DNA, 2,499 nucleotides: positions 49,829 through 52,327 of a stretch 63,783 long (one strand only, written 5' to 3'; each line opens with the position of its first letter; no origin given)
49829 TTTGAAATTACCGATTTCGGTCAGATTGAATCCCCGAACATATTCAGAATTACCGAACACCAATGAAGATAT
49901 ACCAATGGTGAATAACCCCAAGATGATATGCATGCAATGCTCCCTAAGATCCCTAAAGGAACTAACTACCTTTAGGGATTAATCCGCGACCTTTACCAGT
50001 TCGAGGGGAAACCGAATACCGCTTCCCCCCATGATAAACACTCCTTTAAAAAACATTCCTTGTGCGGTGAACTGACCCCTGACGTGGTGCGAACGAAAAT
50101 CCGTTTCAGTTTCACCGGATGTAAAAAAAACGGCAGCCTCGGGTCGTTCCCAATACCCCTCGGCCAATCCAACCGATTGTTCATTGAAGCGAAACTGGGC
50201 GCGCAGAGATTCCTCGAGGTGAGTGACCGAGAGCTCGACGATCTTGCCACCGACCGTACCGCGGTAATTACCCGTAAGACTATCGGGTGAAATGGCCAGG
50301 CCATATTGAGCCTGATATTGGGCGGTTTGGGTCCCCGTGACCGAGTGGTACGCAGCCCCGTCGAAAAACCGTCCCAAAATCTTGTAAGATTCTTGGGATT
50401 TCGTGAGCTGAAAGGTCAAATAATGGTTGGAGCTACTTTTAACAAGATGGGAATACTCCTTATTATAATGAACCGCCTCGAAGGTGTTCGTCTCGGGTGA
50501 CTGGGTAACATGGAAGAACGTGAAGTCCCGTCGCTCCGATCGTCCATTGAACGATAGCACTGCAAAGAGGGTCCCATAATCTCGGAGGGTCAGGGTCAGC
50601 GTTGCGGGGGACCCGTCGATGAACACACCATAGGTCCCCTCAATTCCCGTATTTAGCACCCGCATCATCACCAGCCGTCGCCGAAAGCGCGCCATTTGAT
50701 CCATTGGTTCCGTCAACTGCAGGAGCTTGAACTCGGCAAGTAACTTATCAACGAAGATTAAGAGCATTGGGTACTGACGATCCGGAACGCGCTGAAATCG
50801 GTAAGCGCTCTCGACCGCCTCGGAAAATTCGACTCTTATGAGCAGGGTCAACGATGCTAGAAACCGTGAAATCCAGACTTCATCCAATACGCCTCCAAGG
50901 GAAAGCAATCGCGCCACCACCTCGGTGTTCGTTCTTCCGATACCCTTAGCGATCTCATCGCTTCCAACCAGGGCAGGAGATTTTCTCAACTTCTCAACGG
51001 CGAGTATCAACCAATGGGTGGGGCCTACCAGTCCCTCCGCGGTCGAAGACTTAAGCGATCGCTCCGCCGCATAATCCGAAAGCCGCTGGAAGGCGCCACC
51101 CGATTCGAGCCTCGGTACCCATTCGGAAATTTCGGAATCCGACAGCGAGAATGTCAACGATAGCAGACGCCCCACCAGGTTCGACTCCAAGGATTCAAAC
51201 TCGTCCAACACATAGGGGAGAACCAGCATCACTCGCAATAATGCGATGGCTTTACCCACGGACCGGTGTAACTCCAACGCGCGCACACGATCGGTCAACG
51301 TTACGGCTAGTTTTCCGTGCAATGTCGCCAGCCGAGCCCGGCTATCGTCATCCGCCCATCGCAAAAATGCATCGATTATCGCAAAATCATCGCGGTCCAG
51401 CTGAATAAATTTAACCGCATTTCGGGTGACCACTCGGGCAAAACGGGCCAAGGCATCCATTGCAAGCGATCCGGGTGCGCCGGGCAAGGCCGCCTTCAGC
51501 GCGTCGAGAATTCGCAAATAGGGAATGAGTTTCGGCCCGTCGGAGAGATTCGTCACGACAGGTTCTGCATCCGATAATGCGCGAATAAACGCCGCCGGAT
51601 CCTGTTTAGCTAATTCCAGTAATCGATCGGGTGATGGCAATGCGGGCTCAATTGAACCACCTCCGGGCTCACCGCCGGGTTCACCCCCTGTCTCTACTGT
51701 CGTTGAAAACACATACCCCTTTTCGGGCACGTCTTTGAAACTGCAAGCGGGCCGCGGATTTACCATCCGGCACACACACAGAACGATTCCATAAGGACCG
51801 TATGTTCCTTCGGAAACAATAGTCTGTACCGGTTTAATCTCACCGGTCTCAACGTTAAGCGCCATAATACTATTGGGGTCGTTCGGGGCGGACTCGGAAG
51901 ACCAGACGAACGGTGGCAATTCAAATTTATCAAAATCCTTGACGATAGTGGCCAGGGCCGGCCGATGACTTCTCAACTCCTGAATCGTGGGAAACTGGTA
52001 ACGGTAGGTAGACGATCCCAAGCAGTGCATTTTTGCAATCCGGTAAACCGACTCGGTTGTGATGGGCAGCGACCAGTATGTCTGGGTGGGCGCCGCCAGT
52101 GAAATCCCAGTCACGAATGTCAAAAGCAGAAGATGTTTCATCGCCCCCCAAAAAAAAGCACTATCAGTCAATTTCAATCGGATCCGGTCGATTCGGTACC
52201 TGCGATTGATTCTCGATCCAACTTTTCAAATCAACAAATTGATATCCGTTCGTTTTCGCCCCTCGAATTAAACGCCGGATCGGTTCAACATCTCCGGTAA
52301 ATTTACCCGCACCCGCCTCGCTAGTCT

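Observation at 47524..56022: Synthase-dependent exopolysaccharide locus built around an NfrB-type GT2 with non-canonical partners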

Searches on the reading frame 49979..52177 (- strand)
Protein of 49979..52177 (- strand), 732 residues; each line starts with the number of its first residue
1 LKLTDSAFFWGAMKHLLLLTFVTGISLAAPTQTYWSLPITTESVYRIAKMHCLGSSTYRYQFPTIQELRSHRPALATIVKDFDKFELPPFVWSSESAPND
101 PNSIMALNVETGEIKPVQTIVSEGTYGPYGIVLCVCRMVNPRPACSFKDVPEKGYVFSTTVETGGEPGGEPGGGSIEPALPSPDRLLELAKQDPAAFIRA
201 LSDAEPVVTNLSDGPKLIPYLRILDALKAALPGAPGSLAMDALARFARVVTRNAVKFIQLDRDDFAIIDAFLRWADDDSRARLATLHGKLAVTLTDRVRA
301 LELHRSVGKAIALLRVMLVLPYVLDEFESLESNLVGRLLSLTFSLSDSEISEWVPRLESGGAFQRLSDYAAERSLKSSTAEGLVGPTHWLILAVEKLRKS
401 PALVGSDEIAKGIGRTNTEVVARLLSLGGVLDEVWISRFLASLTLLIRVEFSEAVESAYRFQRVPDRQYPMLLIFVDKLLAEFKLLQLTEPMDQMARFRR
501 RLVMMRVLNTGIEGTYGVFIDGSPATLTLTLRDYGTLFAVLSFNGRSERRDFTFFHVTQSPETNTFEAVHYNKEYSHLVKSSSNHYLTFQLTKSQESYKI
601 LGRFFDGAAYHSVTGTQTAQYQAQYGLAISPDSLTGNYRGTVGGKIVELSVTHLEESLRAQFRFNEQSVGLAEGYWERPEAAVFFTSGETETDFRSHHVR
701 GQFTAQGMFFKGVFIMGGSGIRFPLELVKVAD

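Call 4: search_protein_families(library=pfam, proteins=[window:49979-52177:-], max_evalue=0.01)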
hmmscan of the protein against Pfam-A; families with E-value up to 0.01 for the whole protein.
window:49979-52177:- (732 aa): 0 families

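Call 5: search_protein_families(library=ncbifam, proteins=[window:49979-52177:-], max_evalue=0.01)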
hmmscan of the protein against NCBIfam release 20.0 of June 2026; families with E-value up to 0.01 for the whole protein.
window:49979-52177:- (732 aa): 0 families

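Call 34: find_homologous_proteins(query=window:49979-52177:-, max_evalue=0.001)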
Query window:49979-52177:- (732 aa): 1 proteins with E <= 0.001 among 8000 candidates.
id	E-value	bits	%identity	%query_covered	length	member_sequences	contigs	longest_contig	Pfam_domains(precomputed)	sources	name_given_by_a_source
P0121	0.0e+0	1616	100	98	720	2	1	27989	-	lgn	-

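Call 37: find_homologous_proteins(query=A3, max_evalue=0.001)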
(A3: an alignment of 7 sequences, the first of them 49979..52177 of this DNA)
Query A3 (7 sequences) (732 aa, profile of the alignment): 1 proteins with E <= 0.001 among 8000 candidates.
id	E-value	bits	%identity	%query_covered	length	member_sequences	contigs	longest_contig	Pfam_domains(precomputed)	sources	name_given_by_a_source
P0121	2.0e-207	709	100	98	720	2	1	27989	-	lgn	-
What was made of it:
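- Tried and rejected: Word-indexed homology searches with P732, alone and as a 7-sequence profile, returned only the query (calls 34, 37).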

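Call 42: search_protein_families(library=pfam, alignment_id=A3, max_evalue=1)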
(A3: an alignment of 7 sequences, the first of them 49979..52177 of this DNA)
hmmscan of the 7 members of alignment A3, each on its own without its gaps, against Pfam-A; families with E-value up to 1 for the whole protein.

A. member 1, window:49979-52177:- (732 aa): 0 families

B. families by the number of members that match (of 7 scanned): 4 families
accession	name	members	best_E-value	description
PF13078.11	DUF3942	2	0.066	Protein of unknown function (DUF3942)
PF08695.16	Coa1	1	0.025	Cytochrome oxidase complex assembly protein 1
PF25473.1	MXRA7_helical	1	0.088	MXRA7 helical domain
PF21231.2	GH141_M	1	0.2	GH141 insertion domain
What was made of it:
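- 49979..52141 (-): P732 (720 aa from the ATG): secreted multidomain protein. Domains: small alpha/beta domain (18-150), Gly/Glu/Pro linker, 16-helix alpha-solenoid (170-496), two beta domains (502-608, 624-719). Candidate periplasmic scaffold. No Pfam or NCBIfam hit (calls 4, 5, 42).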

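Call 45: search_protein_representatives(protein=P0121)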
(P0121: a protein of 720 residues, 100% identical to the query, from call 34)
Query: 720 residues. Proteins with E-value up to 0.001 (for the whole library): 57; up to 1e-10: 31; up to 1e-30: 9. The best 57 are listed.
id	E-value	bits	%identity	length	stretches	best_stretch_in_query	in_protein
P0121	0.0e+00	1618.7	100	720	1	1-720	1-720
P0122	4.6e-52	194.1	27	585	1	181-717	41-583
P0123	1.1e-44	169.7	27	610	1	168-711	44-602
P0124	3.4e-42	161.4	25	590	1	163-715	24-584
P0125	7.1e-42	160.4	26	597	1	161-718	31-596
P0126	2.1e-40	155.5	26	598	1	165-716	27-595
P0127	3.6e-32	128.3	28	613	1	160-718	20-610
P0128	4.9e-31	124.6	27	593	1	166-711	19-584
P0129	5.5e-31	124.4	25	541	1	184-720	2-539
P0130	5.2e-29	117.9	25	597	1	165-710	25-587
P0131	2.9e-25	105.5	24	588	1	166-712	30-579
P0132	4.1e-25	105.0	24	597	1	162-717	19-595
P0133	7.5e-25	104.1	21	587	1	166-709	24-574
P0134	1.4e-24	103.2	21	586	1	162-707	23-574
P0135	1.6e-24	103.0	24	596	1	165-718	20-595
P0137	9.5e-23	97.2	26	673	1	162-711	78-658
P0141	3.6e-19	85.4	25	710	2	230-561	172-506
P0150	6.8e-11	58.0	34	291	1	16-159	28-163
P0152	1.3e-10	57.0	34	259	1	7-157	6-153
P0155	9.3e-10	54.2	29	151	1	5-146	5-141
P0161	3.6e-08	49.0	31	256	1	7-178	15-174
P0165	8.3e-07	44.5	31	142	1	6-146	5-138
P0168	3.3e-06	42.5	31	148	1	5-147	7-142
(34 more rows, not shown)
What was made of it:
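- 49979..52141 (-): The N-terminal ~150 aa match separate small proteins (call 45).
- Checked: An exhaustive phmmer search found 57 representative clusters (call 45).
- Tried and rejected: The exhaustive representative search then found the family (call 45).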

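Call 59: predict_structure(alignment_id=A4)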
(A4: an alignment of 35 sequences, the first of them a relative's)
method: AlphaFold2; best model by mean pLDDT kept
length: 720 residues; sequences in the alignment: 35
mean_pLDDT: 86.2   pTM: 0.71
mean pLDDT of the five models: 86.2, 86.0, 84.5, 83.4, 82.7
residues with pLDDT >= 90: 452; 70-90: 163; 50-70: 62; < 50: 43
segments of 3 or more residues with pLDDT < 50: 5-7, 9-16, 43-45, 127-132, 152-164, 564-568
pLDDT, mean of each block of 10 residues (from residue 1): 49 53 64 55 58 91 85 81 90 93 91 76 60 51 72 39 62 94 93 91 95 93 85 97 97 97 98 95 92 97 96 97 91 85 95 96 95 96 92 90 96 94 95 96 88 91 96 96 92 87 96 93 88 76 87 86 49 90 95 93 95 82 96 96 90 93 85 87 89 93 93 95
secondary structure, 60 per line:
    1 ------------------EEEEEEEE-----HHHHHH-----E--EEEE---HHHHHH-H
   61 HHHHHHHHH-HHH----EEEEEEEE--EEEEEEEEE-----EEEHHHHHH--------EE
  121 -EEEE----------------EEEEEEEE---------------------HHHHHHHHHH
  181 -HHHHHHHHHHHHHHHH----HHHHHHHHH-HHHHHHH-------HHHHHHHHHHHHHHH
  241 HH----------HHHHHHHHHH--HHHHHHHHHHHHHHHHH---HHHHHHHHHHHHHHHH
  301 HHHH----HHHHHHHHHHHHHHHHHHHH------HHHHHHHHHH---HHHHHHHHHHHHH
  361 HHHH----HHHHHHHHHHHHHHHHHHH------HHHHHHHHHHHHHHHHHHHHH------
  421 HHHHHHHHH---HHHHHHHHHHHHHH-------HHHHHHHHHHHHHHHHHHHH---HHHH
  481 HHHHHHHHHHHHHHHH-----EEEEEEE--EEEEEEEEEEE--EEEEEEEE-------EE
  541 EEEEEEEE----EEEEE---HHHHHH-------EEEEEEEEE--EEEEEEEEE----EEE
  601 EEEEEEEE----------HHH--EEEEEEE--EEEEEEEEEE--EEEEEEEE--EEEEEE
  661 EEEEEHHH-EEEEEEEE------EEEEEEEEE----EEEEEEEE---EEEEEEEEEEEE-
elements in order (helices of 4 or more, strands of 3 or more residues): E19-26 H32-37 E46-49 H53-58 H60-69 E78-85 E88-96 E102-104 H105-110 E122-125 E142-149 H171-180 H182-197 H202-210 H212-218 H226-242 H253-262 H265-281 H285-304 H309-328 H335-344 H348-364 H369-387 H394-414 H421-429 H433-446 H454-473 H477-496 E502-508 E511-521 E524-531 E539-548 E553-557 H561-566 E574-582 E585-593 E598-608 E624-630 E633-642 E645-652 E655-665 E670-677 E684-692 E697-704 E708-719
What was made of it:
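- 49979..52141 (-): AF2 with a 35-sequence alignment gave pLDDT 86, pTM 0.71 (call 59).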

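Call 62: fold_search(model_id=the predicted structure, library=pdb)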
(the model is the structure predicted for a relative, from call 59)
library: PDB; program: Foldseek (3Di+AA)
matches with E <= 10: 1264; with E <= 0.001: 2
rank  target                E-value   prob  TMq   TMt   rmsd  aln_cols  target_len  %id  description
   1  2o62_B                8.0e-04  1.00  0.12  0.28  15.9       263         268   12  CRYSTAL STRUCTURE OF A PROTEIN WITH UNKNOWN FUNCTION FROM DUF3598 FAMILY (NPUN_R4044) FROM NOSTOC PUNCTIFORME PCC 7310 (released 2007-02-13)
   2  5a1u_E                8.3e-04  0.85  0.12  0.11  28.8       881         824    8  The structure of the COPI coat triad (released 2015-07-08)
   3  3rwx                  2.1e-03  1.00  0.11  0.28  18.4       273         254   12  Crystal structure of a putative outer membrane protein (BF2706) from Bacteroides fragilis NCTC 9343 at 2.40 A resolution (released 2011-06-08)
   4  8qgy_A                2.2e-03  0.69  0.10  0.10  24.2       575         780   10  Cryo-EM structure of C-terminally truncated Apoptosis signal-regulating kinase 1 (ASK1) (released 2024-04-03)
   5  8rot_A                4.3e-03  0.93  0.13  0.11  20.0       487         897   12  Cryo-EM structure of the transmembrane anti-sigma factor DdvA (released 2024-11-06)
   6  7rdr_A                4.9e-03  0.98  0.15  0.20  17.3       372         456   14  Circular tandem repeat protein with novel repeat topology and enhanced subunit contact surfaces (released 2021-09-01)
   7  8ga7                  6.8e-03  0.57  0.08  0.10  24.6       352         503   13  Geometrically programmable nanomaterial construction using regularized protein building blocks (released 2024-03-13)
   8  6zpn_A                6.8e-03  0.47  0.12  0.09  24.0       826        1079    9  Crystal structure of Chaetomium thermophilum Raptor (released 2021-05-19)
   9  6g5g_B                7.7e-03  0.09  0.06  0.05  34.3       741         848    8  Crystal structure of an engineered Botulinum Neurotoxin type B mutant E1191M/S1199Y in complex with human synaptotagmi (released 2019-01-16)
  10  5h7c_A                9.1e-03  0.96  0.11  0.18  16.9       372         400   13  Crystal structure of a repeat protein with two Protein A-DHR14 repeat modules (released 2017-06-28)
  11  4fnv                  1.2e-02  0.33  0.11  0.12  27.9       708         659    8  Crystal Structure of Heparinase III (released 2012-11-28)
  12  5a1w_E                1.4e-02  0.92  0.12  0.15  17.9       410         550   11  The structure of the COPI coat linkage II (released 2015-07-08)
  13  9mg8_A                1.6e-02  0.35  0.08  0.12  24.2       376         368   13  Crystal Structure of b-iTHR-110 (released 2025-12-17)
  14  4u1d_C                1.7e-02  0.96  0.18  0.24  13.2       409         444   10  Structure of the PCI domain of translation initiation factor eIF3a (released 2014-09-10)
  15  7a9w_A                1.7e-02  0.89  0.13  0.17  19.4       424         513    8  Structure of yeast Rmd9p in complex with 20nt target RNA (released 2021-04-07)
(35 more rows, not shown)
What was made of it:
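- P732 has a confident model with an alpha-solenoid (calls 59, 62).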

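Call 81: find_encoding_contigs(protein=P0121, flank=10000, max_places=3)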
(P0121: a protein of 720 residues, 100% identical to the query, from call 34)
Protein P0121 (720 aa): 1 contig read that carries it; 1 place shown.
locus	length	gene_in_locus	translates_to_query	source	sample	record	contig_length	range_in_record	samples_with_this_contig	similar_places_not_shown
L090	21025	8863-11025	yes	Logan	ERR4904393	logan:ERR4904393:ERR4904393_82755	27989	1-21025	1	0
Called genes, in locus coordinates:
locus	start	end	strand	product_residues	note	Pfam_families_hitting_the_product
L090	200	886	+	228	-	PF00005:ABC_tran, PF02463:SMC_N (faint), PF13304:AAA_21 (faint)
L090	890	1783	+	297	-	PF18075:FtsX_ECD (weak), PF02687:FtsX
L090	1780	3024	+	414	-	PF01551:Peptidase_M23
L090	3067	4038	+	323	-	PF02951:GSH-S_N, PF02955:GSH-S_ATP, PF08443:RimK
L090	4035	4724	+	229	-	-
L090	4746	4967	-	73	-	-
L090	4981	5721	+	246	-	-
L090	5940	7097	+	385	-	PF13641:Glyco_tranf_2_3, PF13632:Glyco_trans_2_3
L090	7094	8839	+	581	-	PF10096:DUF2334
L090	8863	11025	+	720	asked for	-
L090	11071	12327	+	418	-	PF22612:GH113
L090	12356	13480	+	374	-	PF02350:Epimerase_2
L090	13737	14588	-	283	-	-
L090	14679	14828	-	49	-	-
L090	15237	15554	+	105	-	PF12441:CopG_antitoxin (weak)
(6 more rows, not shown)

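Call 83: search_protein_families(library=pfam, proteins=[P0150, P0152, P0155, P0161, P0165, P0168, P0122, P0141, P0137], max_evalue=0.01)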
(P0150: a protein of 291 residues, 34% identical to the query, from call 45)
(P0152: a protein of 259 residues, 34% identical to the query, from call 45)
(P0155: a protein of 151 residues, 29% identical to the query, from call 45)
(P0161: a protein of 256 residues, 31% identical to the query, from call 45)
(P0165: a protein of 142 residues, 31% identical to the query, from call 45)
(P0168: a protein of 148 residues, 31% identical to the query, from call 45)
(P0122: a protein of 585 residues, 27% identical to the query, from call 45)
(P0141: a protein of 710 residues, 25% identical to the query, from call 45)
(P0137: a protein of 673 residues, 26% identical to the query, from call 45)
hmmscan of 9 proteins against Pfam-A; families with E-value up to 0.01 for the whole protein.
P0150 (291 aa): 0 families

P0152 (259 aa): 1 family
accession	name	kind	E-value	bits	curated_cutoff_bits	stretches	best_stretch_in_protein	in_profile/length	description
PF07603.17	Lcl_C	-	4.4e-06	27.4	34.9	1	157-251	4-113/117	Lcl C-terminal domain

P0155 (151 aa): 0 families

P0161 (256 aa): 1 family
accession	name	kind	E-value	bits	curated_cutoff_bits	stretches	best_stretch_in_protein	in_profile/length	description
PF07603.17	Lcl_C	-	0.0014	19.4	34.9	0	154-251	4-116/117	Lcl C-terminal domain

P0165 (142 aa): 0 families

P0168 (148 aa): 0 families

P0122 (585 aa): 0 families

P0141 (710 aa): 1 family
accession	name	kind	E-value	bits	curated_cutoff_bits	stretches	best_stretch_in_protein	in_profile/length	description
PF01833.30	TIG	-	9.4e-12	45.2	20.9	1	33-113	2-84/84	IPT/TIG domain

P0137 (673 aa): 0 families

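Call 92: find_encoding_contigs(protein=P0122, flank=8000, max_places=1)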
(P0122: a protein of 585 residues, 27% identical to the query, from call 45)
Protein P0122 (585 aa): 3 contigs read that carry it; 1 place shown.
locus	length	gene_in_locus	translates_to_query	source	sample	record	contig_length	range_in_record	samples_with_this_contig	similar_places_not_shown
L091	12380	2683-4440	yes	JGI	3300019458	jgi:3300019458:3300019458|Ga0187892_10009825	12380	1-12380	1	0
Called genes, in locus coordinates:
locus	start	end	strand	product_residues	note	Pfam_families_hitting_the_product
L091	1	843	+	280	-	?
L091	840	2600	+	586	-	PF10096:DUF2334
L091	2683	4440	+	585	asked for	-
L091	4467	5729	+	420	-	PF22612:GH113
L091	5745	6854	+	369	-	PF02350:Epimerase_2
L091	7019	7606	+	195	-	PF13505:OMP_b-brl, PF13568:OMP_b-brl_2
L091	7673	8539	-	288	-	PF00106:adh_short (weak), PF08659:KR, PF13561:adh_short_C2, PF00106:adh_short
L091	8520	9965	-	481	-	PF00171:Aldedh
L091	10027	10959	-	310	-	PF00149:Metallophos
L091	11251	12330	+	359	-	-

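Call 93: find_encoding_contigs(protein=P0123, flank=8000, max_places=1)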
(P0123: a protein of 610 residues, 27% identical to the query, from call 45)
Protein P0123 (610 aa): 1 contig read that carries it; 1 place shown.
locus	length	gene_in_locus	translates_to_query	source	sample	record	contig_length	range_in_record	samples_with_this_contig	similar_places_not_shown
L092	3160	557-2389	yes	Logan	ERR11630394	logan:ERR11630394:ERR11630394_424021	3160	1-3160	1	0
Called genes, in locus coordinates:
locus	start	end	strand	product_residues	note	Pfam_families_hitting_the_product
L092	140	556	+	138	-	-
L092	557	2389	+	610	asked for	-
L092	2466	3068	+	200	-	-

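Call 94: find_encoding_contigs(protein=P0127, flank=8000, max_places=1)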
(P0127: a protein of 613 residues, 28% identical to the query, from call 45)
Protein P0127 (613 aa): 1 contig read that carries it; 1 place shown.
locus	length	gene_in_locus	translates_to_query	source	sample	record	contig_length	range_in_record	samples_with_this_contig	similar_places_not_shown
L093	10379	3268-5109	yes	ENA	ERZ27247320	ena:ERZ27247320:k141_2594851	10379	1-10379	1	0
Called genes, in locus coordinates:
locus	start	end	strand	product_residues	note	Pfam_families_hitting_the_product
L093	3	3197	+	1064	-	?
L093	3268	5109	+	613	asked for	-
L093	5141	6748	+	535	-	PF22612:GH113 (weak)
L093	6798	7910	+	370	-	PF02350:Epimerase_2, PF13579:Glyco_trans_4_4 (faint)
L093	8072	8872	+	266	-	PF14488:DUF4434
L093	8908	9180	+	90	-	-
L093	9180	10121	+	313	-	PF00892:EamA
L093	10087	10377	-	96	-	?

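Call 95: search_protein_families(library=pfam, proteins=[L093:3-3197:+, L091:1-843:+, L092:2466-3068:+, L092:140-556:+], max_evalue=0.01)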
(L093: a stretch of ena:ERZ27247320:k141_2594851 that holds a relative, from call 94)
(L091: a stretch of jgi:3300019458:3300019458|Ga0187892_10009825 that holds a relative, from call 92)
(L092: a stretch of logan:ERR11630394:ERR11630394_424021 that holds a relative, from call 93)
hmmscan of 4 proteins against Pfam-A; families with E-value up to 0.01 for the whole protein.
L093:3-3197:+ (1064 aa): 3 families
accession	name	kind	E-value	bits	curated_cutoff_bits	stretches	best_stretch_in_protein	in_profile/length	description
PF13641.12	Glyco_tranf_2_3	-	3.5e-43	148.7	27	1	50-300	3-230/230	Glycosyltransferase like family 2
PF10096.14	DUF2334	-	2.3e-35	122.5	26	1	712-1012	2-191/203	Uncharacterized protein conserved in bacteria (DUF2334)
PF13632.12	Glyco_trans_2_3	-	4.3e-22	79.3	27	1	144-339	2-187/198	Glycosyl transferase family group 2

L091:1-843:+ (280 aa): 2 families
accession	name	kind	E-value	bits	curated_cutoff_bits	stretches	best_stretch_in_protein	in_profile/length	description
PF13632.12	Glyco_trans_2_3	-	4.2e-15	56.5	27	1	1-180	28-195/198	Glycosyl transferase family group 2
PF13641.12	Glyco_tranf_2_3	-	2.4e-13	51.1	27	1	2-133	117-230/230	Glycosyltransferase like family 2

L092:2466-3068:+ (200 aa): 0 families

L092:140-556:+ (138 aa): 0 families

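Call 96: find_encoding_contigs(protein=P0124, flank=8000, max_places=1)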
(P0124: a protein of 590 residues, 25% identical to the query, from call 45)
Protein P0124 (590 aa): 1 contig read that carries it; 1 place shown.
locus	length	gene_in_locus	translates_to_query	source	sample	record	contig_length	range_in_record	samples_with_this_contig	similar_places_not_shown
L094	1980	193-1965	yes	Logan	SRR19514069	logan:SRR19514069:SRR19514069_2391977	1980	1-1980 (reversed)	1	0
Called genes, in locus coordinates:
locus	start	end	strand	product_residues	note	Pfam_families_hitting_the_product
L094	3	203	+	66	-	?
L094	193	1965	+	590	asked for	-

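Call 97: find_encoding_contigs(protein=P0133, flank=8000, max_places=1)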
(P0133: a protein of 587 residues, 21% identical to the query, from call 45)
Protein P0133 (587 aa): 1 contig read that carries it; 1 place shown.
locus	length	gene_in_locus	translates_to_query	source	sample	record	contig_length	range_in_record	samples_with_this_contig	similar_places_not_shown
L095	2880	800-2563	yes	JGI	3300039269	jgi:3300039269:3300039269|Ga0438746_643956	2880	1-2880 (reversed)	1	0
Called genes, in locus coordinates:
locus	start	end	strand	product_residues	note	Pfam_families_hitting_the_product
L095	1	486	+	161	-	?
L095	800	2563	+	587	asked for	-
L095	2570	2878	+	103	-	?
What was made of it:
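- Tried and rejected: I replaced it with exact-protein contig look-ups (calls 92-97), three of which returned contigs too short to be informative.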
